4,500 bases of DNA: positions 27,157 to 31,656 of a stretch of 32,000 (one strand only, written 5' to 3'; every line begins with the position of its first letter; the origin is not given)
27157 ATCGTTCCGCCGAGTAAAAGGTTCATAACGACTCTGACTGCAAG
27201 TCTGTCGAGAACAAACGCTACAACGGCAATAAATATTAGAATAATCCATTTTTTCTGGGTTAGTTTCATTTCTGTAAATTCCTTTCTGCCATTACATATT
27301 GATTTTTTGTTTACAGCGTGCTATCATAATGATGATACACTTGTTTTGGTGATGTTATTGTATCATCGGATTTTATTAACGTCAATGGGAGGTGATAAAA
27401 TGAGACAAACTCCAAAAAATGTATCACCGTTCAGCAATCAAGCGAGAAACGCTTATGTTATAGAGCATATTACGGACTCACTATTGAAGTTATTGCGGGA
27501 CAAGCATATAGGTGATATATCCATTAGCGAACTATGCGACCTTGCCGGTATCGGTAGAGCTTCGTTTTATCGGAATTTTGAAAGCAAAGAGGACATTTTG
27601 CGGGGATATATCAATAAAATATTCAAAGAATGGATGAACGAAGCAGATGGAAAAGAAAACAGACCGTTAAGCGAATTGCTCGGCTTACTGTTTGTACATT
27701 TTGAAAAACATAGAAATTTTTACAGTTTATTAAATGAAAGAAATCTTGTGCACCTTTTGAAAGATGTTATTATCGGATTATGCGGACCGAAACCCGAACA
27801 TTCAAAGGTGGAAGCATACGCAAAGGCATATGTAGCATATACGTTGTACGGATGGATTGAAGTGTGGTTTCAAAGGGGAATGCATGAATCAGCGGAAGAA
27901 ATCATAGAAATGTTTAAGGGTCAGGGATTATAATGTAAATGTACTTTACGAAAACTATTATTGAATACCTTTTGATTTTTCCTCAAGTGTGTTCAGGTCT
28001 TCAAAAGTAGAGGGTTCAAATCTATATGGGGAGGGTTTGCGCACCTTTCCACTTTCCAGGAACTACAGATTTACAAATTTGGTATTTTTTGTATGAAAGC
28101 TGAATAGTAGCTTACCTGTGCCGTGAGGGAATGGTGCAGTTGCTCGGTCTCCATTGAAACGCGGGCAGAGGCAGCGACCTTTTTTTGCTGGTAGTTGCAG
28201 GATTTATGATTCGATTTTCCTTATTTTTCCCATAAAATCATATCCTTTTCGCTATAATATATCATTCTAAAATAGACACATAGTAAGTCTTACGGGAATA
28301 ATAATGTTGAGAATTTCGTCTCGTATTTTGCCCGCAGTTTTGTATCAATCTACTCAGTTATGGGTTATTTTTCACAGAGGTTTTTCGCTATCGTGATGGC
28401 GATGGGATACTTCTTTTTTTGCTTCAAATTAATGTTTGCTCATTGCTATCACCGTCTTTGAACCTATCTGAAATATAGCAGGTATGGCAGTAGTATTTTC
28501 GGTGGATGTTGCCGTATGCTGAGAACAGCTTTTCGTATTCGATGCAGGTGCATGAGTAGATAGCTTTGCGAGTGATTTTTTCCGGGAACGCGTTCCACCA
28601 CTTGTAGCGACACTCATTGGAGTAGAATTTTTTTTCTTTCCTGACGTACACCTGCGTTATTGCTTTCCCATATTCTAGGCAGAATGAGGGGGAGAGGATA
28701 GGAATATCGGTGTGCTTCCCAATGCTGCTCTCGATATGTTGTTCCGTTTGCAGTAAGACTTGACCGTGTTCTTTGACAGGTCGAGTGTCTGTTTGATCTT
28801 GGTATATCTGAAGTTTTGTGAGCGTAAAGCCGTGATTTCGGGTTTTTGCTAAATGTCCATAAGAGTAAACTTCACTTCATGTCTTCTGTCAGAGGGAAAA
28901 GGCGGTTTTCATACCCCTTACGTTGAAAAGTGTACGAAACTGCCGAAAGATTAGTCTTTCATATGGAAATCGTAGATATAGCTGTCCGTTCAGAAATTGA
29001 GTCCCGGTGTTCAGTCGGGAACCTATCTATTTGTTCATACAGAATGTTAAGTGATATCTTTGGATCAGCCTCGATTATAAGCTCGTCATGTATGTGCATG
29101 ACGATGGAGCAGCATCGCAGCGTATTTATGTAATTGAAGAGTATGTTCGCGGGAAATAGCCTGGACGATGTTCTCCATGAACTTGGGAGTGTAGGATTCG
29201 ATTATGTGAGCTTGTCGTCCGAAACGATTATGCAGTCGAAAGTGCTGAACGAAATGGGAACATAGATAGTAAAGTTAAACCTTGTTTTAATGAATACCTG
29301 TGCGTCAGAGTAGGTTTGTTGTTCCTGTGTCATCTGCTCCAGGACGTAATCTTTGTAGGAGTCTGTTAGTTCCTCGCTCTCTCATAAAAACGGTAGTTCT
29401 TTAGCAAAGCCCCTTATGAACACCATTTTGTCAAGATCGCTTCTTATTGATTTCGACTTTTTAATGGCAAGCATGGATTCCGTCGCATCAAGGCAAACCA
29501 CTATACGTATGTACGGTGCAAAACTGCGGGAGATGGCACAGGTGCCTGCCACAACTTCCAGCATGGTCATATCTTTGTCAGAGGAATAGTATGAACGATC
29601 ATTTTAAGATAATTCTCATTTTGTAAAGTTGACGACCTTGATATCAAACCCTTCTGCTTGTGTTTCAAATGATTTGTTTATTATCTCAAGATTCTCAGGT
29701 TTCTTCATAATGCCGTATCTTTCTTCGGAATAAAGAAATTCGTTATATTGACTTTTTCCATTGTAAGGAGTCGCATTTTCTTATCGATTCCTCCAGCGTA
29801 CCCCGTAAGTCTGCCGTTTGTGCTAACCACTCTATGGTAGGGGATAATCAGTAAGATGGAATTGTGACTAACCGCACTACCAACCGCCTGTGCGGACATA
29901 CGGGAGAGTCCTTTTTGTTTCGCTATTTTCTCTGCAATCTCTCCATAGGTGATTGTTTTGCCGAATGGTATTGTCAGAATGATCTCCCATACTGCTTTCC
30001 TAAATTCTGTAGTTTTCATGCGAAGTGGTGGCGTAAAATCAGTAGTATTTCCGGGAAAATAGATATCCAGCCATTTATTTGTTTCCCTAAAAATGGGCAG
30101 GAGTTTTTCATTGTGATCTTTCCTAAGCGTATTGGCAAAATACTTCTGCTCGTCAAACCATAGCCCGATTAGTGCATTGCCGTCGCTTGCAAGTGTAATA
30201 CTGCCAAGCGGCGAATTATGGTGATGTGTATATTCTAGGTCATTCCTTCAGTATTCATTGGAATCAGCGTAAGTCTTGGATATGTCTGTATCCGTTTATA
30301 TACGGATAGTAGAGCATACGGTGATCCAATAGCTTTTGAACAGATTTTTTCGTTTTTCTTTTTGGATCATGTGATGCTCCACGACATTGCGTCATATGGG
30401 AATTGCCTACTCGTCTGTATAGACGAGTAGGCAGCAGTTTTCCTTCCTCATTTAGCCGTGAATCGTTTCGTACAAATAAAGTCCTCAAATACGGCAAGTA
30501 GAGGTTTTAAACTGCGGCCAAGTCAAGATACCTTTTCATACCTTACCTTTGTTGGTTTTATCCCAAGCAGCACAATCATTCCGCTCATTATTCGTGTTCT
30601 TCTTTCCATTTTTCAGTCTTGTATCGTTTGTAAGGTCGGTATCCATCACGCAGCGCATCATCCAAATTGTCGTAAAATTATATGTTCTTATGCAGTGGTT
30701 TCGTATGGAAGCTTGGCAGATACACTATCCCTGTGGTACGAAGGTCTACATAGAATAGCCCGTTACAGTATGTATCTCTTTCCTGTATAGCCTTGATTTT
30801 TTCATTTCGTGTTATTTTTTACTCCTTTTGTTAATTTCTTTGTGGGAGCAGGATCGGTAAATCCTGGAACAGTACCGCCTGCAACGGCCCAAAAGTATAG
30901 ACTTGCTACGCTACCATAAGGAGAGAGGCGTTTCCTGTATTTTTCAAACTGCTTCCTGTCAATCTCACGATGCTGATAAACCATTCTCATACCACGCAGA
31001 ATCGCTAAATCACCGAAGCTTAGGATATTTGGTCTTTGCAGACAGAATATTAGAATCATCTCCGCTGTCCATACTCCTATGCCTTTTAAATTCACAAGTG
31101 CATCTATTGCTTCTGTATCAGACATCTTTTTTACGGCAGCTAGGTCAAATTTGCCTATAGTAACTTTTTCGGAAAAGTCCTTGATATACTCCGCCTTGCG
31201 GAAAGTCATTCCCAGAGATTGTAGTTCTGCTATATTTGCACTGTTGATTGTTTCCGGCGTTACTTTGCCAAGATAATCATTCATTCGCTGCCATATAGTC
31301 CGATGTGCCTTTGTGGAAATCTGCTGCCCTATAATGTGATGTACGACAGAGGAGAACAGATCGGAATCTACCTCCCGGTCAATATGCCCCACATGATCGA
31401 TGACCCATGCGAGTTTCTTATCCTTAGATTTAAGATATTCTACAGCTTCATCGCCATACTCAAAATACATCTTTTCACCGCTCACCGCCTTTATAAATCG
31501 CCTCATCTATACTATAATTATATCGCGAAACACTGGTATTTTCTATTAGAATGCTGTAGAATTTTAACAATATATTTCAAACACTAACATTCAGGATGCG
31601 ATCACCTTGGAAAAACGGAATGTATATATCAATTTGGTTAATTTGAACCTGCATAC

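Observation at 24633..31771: In-frame TGA codons sit at conserved glycine positions in three independent genes, and a TAA sits at a conserved glutamate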

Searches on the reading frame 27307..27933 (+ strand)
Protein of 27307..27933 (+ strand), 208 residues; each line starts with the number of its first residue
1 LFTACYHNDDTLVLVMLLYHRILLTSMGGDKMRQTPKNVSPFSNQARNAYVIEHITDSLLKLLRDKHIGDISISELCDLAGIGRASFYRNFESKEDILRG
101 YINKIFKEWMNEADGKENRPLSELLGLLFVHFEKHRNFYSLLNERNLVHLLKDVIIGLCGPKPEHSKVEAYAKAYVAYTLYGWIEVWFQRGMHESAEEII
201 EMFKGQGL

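Call 9: search_protein_families(library=pfam, proteins=[window:27307-27933:+], max_evalue=0.01)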
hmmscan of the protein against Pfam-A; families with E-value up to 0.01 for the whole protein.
window:27307-27933:+ (208 aa): 3 families
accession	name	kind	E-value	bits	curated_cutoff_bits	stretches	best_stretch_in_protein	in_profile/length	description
PF00440.29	TetR_N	-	5.9e-07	29.6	24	1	55-99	1-45/47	Bacterial regulatory proteins, tetR family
PF14278.11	TetR_C_8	-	2.2e-06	28.1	26.1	1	126-204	8-98/103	Transcriptional regulator C-terminal region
PF19776.5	DUF6262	-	0.0079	16.8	29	0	44-97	9-60/110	Family of unknown function (DUF6262)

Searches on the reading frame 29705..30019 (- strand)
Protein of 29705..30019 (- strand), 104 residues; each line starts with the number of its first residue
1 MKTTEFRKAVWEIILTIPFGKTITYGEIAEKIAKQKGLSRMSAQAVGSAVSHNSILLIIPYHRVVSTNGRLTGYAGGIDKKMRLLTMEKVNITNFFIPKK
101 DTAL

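Call 9: search_protein_families(library=pfam, proteins=[window:29705-30019:-], max_evalue=0.01)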
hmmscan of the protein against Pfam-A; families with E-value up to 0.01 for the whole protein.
window:29705-30019:- (104 aa): 1 family
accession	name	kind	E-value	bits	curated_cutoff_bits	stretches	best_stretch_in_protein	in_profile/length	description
PF01035.26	DNA_binding_1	-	7.7e-29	99.8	27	1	5-90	1-81/81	6-O-methylguanine DNA methyltransferase, DNA binding domain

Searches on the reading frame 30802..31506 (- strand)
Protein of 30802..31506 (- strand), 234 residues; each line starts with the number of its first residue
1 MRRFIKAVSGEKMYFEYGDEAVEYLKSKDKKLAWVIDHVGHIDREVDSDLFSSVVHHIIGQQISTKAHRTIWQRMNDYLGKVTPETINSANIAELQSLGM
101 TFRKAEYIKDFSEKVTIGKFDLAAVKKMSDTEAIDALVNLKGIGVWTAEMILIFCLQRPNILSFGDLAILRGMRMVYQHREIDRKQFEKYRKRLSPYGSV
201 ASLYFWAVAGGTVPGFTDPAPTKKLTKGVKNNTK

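Call 9: search_protein_families(library=pfam, proteins=[window:30802-31506:-], max_evalue=0.01)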
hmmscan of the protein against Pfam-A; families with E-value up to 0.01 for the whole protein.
window:30802-31506:- (234 aa): 1 family
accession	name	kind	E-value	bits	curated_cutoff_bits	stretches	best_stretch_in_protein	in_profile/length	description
PF00730.31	HhH-GPD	-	6.3e-16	59.1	26.2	1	55-193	1-104/108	HhH-GPD superfamily base excision DNA repair protein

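Call 35: find_related_loci(query=window:30802-31506:-, collection=metagenome_contigs, flank=6000)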
Query window:30802-31506:- (234 aa) in metagenome_contigs; peptide patterns used: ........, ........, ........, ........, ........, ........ (x = any residue, [..] = any of these).
369 stretches matched a pattern; 224 encode a relative of the query (tblastn E <= 1e-3); the best 80 are kept; 80 distinct loci.
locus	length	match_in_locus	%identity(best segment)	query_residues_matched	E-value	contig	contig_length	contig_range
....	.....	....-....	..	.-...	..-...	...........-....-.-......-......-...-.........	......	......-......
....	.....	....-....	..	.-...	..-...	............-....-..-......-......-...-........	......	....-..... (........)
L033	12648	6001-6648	75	9-224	1e-109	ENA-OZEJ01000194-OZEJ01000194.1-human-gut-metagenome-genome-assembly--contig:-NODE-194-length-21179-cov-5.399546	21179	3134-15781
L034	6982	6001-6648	75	9-224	1e-109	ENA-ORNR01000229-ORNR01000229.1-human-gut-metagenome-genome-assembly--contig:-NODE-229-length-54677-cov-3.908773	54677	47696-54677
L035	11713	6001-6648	75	9-224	1e-109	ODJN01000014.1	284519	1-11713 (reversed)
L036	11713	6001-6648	75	9-224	1e-109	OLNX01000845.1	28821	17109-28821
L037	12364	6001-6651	75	9-225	2e-109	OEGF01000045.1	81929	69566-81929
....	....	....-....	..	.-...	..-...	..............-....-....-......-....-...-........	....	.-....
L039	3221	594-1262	72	2-224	2e-111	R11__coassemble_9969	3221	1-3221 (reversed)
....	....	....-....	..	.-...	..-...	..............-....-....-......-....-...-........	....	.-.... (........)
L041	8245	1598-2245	75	9-224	4e-109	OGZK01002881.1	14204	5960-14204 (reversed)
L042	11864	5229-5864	76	13-224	1e-108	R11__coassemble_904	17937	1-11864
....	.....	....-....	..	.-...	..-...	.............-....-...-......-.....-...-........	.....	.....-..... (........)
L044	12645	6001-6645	75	10-224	2e-108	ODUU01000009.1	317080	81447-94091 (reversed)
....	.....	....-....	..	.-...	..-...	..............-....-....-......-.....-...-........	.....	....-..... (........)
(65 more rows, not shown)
